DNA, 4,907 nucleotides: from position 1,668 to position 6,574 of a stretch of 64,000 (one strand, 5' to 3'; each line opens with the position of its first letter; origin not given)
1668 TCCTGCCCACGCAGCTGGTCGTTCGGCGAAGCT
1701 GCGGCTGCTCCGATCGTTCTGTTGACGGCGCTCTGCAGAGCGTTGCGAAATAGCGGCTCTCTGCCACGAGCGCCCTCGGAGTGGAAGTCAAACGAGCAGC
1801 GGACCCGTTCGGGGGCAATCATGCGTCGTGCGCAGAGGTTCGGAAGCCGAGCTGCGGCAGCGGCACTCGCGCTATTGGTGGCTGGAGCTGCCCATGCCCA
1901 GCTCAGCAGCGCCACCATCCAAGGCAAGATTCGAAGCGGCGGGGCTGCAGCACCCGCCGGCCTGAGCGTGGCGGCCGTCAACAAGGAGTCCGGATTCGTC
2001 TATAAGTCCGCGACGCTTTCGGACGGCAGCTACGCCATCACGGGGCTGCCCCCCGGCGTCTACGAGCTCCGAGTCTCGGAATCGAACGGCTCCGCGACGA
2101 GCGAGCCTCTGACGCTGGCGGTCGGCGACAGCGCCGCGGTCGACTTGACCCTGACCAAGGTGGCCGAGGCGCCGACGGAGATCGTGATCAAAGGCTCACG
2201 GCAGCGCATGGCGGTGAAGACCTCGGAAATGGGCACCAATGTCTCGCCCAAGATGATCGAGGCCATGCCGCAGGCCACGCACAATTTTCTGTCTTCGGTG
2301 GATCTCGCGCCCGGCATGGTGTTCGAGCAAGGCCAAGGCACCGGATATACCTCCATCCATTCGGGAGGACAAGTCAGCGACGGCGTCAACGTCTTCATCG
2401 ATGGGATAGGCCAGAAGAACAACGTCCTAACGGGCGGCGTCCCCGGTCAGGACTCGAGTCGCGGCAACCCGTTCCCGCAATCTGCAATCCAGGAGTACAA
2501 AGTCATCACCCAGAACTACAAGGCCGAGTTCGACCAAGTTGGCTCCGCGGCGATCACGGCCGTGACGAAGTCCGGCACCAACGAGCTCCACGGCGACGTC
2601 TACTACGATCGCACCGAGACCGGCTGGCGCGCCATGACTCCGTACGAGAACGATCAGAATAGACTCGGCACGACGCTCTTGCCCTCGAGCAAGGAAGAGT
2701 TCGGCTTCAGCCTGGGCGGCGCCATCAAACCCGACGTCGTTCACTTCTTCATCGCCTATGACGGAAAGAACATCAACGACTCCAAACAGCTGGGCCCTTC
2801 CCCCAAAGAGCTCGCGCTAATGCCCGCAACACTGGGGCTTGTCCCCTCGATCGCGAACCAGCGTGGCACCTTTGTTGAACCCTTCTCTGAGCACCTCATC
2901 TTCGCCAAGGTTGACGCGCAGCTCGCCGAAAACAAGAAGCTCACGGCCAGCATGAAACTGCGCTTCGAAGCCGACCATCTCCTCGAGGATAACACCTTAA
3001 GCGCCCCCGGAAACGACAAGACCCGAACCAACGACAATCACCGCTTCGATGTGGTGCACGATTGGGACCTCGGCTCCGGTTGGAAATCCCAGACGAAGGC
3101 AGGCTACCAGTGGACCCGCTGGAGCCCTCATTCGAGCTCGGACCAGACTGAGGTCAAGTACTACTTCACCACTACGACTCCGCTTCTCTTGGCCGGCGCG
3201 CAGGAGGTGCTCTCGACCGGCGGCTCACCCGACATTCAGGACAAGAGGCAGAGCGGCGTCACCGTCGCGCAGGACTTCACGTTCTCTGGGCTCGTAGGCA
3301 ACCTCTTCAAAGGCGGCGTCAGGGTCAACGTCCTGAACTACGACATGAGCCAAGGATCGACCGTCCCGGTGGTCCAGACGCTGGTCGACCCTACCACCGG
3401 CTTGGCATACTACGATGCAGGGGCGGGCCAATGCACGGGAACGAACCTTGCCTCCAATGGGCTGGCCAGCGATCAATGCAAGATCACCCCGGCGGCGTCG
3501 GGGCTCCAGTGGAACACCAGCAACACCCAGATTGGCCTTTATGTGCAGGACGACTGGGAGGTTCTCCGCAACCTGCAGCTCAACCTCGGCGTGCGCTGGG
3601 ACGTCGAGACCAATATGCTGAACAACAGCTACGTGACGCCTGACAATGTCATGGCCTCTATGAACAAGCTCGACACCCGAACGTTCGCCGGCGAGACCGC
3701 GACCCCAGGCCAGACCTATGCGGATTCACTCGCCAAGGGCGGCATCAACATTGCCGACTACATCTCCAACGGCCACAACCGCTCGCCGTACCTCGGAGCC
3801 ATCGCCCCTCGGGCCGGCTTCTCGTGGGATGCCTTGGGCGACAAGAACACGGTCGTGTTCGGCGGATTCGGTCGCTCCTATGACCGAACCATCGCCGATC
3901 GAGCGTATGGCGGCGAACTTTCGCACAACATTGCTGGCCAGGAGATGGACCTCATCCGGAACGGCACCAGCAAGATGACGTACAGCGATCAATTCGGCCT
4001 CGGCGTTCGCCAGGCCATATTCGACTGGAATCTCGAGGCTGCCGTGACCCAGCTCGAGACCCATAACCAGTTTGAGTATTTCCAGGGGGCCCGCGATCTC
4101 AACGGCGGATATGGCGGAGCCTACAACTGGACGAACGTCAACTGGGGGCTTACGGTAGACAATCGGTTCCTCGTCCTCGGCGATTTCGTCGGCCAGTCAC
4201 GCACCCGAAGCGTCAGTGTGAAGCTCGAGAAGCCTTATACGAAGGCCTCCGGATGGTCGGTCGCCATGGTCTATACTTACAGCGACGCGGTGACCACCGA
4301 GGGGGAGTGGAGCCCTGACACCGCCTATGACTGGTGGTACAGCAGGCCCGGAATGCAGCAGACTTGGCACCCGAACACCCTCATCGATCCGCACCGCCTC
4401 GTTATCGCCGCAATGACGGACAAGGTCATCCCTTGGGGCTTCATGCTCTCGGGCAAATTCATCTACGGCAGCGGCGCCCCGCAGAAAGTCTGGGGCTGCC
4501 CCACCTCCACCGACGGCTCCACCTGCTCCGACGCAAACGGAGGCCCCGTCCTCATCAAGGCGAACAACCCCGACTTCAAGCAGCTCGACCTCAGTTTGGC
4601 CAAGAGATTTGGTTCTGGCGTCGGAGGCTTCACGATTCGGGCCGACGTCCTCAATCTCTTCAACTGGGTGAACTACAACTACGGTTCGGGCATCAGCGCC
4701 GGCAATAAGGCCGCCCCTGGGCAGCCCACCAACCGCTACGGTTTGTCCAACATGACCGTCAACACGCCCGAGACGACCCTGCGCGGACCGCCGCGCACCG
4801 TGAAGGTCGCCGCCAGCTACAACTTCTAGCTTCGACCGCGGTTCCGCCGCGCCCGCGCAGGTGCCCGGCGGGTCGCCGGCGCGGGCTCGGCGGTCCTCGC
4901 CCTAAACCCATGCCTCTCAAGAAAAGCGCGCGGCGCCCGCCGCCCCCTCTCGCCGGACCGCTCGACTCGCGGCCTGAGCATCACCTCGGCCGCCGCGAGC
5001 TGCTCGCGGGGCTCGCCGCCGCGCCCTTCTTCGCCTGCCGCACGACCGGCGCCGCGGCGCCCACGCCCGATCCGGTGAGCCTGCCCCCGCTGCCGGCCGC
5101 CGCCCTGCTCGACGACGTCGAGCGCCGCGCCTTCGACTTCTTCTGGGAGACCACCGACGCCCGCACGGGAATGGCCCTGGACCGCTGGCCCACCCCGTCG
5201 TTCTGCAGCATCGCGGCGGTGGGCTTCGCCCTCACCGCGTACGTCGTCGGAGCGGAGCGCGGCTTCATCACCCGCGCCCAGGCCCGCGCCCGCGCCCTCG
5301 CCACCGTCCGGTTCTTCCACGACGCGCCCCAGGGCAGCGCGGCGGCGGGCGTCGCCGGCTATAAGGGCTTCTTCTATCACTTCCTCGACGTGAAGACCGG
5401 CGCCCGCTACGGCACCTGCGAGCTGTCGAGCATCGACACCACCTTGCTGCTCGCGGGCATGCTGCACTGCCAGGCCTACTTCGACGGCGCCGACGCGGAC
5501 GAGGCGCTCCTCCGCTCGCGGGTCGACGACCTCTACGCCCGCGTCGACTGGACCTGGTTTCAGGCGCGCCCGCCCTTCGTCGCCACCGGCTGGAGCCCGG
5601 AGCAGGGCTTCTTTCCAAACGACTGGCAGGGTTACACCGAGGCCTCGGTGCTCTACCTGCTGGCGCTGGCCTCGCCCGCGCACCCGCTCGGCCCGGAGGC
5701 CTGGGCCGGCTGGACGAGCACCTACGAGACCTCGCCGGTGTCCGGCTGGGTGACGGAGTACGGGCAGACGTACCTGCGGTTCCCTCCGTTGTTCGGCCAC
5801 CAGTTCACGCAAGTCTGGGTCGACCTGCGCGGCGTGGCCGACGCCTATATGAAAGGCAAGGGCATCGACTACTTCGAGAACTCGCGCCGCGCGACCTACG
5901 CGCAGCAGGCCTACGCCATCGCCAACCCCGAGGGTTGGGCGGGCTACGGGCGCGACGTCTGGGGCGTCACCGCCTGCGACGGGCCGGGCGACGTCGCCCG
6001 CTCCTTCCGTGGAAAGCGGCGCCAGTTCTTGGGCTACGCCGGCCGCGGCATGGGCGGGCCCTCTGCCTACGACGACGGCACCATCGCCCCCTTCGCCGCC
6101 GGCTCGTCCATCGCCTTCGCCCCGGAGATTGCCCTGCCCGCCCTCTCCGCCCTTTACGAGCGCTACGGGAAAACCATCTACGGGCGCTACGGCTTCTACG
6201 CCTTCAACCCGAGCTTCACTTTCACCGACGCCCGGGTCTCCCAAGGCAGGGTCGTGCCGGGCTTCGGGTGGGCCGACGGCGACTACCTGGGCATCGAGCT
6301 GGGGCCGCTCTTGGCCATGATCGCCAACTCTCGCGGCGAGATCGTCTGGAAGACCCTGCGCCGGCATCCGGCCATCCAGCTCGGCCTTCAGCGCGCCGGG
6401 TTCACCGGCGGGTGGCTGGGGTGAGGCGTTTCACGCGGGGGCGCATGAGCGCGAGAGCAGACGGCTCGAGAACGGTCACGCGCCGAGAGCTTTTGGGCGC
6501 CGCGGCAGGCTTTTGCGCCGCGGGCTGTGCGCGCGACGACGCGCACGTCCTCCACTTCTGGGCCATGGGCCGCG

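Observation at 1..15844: Candidate beta-1,2-glucan (sophoro-oligosaccharide) utilisation locus combining a TonB-dependent receptor, a GH144-like glucanase, an ABC importer, a large GH15-like hydrolase and a GH94 phosphorylase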

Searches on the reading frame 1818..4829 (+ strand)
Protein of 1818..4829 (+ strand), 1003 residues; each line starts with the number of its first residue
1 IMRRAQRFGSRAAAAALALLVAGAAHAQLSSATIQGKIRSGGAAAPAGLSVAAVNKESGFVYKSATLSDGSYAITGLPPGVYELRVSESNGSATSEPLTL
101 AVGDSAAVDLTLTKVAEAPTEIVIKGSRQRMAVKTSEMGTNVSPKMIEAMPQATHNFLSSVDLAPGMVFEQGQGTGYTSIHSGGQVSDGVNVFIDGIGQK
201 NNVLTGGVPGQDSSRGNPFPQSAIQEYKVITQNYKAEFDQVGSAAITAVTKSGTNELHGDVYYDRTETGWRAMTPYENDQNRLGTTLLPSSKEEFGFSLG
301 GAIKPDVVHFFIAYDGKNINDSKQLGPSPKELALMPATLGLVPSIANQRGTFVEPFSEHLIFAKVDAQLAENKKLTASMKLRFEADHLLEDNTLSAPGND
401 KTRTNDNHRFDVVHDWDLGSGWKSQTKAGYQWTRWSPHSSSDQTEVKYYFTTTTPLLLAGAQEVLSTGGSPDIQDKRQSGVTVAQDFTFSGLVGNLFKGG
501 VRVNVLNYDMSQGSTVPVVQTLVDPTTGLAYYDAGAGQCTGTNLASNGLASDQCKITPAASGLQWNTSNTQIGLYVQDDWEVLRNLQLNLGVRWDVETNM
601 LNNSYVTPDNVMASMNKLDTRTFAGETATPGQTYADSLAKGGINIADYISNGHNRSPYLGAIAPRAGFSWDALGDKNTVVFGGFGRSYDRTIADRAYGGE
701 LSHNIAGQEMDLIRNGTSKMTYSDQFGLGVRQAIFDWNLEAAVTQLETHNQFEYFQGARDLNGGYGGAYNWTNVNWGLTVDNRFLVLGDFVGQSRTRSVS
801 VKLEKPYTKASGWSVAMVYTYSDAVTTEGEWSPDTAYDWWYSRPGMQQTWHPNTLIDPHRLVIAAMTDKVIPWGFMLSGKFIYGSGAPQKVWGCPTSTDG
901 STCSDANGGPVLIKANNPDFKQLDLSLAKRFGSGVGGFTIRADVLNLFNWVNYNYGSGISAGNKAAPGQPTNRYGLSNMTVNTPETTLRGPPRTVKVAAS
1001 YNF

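Call 6: search_protein_families(library=pfam, proteins=[window:1818-4829:+], max_evalue=0.01)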
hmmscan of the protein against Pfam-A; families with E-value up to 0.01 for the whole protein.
window:1818-4829:+ (1003 aa): 4 families
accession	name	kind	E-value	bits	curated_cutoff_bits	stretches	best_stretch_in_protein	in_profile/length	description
PF25183.1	OMP_b-brl_4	-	1.5e-36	126.6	30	3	351-715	147-487/838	Outer membrane beta barrel domain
PF00593.30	TonB_dep_Rec_b-barrel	-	4.5e-14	53.6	27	1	397-947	52-436/436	TonB dependent receptor-like, beta-barrel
PF13620.12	CarboxypepD_reg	-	7.3e-13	49.1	32.3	1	33-113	1-82/82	Carboxypeptidase regulatory-like domain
PF07715.20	Plug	-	0.0015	19.5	23.9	1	140-240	10-101/107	TonB-dependent Receptor Plug Domain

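Call 11: search_protein_families(library=ncbifam, proteins=[window:1821-4829:+], max_evalue=0.01)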
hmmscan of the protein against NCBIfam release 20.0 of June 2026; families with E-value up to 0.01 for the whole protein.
window:1821-4829:+ (1002 aa): 0 families

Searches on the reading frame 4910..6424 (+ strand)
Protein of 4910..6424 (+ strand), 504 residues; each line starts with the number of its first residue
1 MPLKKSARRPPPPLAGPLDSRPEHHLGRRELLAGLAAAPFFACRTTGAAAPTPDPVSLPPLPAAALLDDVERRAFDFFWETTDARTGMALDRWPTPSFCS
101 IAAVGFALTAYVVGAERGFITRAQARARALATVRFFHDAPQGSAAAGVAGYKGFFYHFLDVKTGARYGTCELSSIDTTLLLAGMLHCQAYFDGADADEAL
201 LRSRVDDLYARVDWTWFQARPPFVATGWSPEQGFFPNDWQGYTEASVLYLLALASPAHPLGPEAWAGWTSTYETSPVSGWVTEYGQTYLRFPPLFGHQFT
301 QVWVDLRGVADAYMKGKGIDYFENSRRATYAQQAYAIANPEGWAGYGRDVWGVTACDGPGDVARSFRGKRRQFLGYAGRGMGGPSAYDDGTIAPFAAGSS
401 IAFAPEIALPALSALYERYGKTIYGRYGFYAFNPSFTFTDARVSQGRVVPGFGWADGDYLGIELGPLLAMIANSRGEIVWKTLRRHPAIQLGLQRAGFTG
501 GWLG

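Call 6: search_protein_families(library=pfam, proteins=[window:4910-6424:+], max_evalue=0.01)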
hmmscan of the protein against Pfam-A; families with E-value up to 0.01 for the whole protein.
window:4910-6424:+ (504 aa): 1 family
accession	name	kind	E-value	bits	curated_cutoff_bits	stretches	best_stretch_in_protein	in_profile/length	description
PF10091.15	Glycoamylase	-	1.2e-70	238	27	1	238-487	3-221/221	Putative glucoamylase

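Call 7: search_solved_structures(query=window:4910-6424:+, max_evalue=0.001, show_alignments=1)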
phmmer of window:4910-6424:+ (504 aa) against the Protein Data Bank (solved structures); distinct sequences matched with E-value up to 0.001: 7.
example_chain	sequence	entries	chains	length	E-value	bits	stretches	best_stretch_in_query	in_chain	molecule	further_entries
8xul_A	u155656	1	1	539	3.2e-159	534.3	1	52-503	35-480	XCC2207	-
4gl3_A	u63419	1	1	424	1.7e-52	182.2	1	60-503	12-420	putative glucoamylase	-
3eu8_A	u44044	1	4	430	6.4e-47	163.8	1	49-499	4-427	putative glucoamylase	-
4qt9_A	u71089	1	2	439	2.9e-43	151.7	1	61-499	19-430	putative glucoamylase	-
5z06_A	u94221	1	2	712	5e-43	150.9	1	59-495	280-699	BDI_3064 protein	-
5gzk_A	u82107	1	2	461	1.3e-40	143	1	40-502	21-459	Uncharacterized protein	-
5gzh_A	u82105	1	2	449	5.1e-40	141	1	60-502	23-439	Endo-beta-1,2-glucanase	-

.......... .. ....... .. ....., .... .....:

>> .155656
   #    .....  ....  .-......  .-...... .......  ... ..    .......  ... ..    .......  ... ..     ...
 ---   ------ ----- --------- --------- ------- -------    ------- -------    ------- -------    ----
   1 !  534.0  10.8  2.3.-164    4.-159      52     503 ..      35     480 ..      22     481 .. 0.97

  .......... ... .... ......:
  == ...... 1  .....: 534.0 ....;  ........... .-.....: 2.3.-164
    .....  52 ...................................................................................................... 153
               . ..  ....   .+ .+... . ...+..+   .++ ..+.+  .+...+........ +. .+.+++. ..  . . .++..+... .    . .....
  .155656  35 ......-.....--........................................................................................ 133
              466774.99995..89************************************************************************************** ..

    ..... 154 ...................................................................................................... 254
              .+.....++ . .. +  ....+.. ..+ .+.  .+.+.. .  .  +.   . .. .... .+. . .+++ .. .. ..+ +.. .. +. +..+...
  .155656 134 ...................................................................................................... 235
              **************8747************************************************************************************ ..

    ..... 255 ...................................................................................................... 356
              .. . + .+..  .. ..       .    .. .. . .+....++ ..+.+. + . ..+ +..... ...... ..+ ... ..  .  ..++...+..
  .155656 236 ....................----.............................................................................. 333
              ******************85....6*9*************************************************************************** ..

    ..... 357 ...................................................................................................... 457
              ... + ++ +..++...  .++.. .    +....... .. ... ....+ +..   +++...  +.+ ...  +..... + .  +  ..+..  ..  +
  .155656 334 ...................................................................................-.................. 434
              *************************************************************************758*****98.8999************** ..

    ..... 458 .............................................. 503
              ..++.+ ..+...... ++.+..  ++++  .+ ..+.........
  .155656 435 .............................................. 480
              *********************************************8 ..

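Call 11: search_protein_families(library=ncbifam, proteins=[window:4910-6424:+], max_evalue=0.01)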
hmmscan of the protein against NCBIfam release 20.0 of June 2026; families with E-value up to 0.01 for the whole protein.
window:4910-6424:+ (504 aa): 0 families
